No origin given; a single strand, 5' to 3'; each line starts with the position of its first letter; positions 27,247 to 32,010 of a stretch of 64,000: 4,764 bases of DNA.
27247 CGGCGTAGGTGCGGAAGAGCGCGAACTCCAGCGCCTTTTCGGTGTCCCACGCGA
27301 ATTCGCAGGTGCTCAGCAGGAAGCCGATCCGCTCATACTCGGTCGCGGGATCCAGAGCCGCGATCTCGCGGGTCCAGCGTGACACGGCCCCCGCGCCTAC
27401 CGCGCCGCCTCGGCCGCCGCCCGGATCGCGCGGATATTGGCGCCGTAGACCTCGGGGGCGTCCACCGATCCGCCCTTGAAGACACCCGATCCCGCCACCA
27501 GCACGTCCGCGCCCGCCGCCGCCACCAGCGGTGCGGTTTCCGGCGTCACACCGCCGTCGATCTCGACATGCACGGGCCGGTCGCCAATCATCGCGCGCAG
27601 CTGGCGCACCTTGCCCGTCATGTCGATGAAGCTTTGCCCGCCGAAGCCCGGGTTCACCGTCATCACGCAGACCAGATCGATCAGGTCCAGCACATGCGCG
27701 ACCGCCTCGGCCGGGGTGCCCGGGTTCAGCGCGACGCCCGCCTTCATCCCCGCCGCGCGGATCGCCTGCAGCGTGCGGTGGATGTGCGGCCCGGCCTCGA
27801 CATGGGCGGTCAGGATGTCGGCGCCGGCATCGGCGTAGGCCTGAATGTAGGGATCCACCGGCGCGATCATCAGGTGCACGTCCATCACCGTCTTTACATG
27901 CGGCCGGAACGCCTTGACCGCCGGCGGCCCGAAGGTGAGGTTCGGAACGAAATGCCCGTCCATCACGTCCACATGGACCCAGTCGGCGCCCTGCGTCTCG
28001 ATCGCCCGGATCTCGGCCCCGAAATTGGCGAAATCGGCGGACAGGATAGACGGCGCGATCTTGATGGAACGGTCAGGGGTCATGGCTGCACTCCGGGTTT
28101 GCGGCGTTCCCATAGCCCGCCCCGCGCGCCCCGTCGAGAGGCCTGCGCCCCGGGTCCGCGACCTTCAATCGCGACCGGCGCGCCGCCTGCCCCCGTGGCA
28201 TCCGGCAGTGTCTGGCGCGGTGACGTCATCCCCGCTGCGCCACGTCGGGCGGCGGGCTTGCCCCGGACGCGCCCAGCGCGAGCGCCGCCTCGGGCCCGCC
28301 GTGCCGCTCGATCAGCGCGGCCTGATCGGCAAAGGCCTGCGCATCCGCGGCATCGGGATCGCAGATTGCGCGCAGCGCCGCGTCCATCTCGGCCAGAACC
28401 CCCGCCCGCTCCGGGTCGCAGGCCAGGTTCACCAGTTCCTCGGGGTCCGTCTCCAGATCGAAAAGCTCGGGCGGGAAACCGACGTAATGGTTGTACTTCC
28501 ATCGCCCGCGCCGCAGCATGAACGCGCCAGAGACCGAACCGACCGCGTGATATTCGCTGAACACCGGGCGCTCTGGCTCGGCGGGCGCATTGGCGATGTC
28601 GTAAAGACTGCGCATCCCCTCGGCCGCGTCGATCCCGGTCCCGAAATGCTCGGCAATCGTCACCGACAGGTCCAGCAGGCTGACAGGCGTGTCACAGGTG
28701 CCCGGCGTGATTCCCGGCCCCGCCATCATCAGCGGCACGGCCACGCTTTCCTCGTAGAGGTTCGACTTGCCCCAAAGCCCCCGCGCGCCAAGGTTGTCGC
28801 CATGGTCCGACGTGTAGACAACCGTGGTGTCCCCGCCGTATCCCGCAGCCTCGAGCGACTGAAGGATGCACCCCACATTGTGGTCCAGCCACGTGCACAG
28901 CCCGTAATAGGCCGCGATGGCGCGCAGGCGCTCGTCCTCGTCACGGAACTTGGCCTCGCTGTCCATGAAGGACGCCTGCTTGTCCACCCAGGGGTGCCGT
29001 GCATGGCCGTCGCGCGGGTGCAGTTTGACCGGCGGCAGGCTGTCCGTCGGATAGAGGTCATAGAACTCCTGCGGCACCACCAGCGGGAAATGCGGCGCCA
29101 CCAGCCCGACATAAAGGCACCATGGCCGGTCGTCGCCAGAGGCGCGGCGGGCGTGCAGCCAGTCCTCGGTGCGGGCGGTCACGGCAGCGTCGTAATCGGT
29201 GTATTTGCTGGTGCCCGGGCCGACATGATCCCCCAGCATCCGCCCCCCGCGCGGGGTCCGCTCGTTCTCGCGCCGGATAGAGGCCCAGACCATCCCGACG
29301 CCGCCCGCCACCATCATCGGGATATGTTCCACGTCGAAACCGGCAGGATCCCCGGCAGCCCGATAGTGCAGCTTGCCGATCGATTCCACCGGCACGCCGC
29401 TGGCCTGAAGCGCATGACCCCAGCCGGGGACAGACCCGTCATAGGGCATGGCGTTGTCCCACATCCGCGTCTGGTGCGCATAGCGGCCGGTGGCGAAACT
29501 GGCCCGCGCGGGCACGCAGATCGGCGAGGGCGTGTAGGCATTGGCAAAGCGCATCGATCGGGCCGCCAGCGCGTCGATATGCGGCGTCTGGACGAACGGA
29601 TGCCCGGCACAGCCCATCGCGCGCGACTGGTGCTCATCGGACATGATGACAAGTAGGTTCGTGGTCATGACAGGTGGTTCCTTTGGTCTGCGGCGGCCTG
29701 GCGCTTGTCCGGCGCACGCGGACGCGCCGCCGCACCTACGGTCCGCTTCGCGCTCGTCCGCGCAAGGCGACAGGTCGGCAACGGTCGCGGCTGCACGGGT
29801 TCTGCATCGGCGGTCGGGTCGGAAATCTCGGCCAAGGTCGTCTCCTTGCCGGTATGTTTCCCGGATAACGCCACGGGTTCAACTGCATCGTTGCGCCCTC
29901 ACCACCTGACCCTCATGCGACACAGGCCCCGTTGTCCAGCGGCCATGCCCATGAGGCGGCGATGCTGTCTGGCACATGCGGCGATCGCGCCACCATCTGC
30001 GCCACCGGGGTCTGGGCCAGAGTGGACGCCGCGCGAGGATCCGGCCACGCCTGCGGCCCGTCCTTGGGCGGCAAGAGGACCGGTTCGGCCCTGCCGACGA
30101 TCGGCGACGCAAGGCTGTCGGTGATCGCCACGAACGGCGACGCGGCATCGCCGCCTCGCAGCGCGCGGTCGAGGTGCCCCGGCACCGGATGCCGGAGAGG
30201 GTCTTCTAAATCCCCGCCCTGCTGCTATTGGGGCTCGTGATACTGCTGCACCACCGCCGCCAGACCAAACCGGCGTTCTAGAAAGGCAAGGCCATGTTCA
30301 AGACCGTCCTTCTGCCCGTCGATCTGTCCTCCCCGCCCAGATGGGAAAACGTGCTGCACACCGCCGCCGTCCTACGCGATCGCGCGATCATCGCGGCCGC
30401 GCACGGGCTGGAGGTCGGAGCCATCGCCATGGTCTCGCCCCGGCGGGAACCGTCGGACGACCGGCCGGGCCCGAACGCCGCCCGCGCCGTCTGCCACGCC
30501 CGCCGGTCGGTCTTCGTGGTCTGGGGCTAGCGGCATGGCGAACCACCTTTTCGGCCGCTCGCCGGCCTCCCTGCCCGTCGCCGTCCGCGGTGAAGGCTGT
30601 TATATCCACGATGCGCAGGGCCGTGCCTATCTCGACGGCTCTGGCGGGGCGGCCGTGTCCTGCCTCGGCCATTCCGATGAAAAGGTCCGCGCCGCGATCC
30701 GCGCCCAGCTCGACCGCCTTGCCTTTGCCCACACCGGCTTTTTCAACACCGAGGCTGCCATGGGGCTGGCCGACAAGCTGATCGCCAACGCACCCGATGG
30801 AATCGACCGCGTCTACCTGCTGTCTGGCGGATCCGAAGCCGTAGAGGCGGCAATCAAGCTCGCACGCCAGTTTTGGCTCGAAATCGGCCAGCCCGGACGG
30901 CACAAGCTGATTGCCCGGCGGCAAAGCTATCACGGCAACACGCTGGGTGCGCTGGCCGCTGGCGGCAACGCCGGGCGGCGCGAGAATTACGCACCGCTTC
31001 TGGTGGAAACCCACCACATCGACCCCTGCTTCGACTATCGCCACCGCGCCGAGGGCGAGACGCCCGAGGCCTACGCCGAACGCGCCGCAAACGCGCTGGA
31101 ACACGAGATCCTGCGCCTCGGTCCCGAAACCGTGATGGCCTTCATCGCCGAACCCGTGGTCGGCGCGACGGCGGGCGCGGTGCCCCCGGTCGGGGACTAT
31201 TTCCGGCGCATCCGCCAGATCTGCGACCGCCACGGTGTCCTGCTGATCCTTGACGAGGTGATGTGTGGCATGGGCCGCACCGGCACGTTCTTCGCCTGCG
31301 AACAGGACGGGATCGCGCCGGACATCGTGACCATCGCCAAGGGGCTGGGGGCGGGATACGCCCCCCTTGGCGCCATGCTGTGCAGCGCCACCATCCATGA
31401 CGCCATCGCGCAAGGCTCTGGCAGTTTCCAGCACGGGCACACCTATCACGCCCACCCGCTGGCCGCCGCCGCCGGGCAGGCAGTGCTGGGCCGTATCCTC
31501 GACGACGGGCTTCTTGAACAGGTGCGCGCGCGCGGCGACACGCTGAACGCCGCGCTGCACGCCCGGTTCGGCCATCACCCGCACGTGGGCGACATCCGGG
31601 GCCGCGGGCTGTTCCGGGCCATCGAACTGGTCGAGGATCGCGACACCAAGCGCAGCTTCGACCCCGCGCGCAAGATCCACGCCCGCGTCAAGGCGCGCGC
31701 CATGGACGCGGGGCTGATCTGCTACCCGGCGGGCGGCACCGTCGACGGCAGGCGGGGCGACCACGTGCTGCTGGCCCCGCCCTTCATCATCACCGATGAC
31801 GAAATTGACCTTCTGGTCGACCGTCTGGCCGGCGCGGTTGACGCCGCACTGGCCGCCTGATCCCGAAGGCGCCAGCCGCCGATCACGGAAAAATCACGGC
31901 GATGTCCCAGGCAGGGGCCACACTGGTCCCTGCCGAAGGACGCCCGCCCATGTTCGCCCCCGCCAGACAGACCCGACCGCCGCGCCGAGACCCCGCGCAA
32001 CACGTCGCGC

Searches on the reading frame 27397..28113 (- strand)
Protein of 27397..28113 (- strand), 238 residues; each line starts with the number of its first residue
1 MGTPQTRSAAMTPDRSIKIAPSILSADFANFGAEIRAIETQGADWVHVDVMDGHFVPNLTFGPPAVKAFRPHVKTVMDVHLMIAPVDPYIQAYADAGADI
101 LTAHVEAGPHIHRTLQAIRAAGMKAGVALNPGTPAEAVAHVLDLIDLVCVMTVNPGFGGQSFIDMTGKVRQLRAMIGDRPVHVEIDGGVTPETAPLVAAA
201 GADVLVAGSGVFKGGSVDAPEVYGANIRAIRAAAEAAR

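Call 115: search_protein_families(library=pfam, proteins=[window:27397-28113:-], max_evalue=0.01)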
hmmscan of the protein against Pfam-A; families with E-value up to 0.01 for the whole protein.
window:27397-28113:- (238 aa): 2 families
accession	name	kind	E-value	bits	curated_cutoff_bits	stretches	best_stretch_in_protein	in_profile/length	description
PF00834.25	Ribul_P_3_epim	-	3.3e-77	258.8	21.1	1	18-212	1-198/198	Ribulose-phosphate 3 epimerase family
PF00215.30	OMPdecase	-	0.0029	18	27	0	178-213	177-210/221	Orotidine 5'-phosphate decarboxylase / HUMPS family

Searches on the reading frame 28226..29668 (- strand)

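Call 115: search_protein_families(library=pfam, proteins=[window:28226-29668:-], max_evalue=0.01)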
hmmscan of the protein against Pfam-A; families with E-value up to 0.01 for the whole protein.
window:28226-29668:- (480 aa): 3 families
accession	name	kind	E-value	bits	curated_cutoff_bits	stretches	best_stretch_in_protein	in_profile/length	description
PF00884.28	Sulfatase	-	2.8e-41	142.2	25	1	4-343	2-300/301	Sulfatase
PF16347.10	SGSH_C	-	4.8e-10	40.2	29.3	1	294-434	1-150/154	N-sulphoglucosamine sulphohydrolase, C-terminal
PF01663.27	Phosphodiest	-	1.5e-05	25.2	23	0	27-74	19-67/342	Type I phosphodiesterase / nucleotide pyrophosphatase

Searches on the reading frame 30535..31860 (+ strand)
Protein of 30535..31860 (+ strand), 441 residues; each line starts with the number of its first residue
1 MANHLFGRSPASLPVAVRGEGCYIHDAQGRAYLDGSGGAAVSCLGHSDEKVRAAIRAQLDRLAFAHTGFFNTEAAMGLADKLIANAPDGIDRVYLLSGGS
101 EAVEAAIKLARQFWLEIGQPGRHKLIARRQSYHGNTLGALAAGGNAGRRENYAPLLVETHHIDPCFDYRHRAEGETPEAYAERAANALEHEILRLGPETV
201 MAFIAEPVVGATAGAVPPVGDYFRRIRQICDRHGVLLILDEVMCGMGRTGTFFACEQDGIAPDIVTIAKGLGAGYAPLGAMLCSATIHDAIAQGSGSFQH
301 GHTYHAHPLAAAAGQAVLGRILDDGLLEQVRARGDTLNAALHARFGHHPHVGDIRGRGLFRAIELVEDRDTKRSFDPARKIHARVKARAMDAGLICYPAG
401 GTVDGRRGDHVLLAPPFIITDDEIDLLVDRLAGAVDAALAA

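Call 115: search_protein_families(library=pfam, proteins=[window:30535-31860:+], max_evalue=0.01)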
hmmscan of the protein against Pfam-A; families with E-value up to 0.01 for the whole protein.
window:30535-31860:+ (441 aa): 1 family
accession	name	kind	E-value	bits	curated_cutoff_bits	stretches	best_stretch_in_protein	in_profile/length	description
PF00202.27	Aminotran_3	-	4.8e-96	322.3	30.5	1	15-434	12-402/403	Aminotransferase class-III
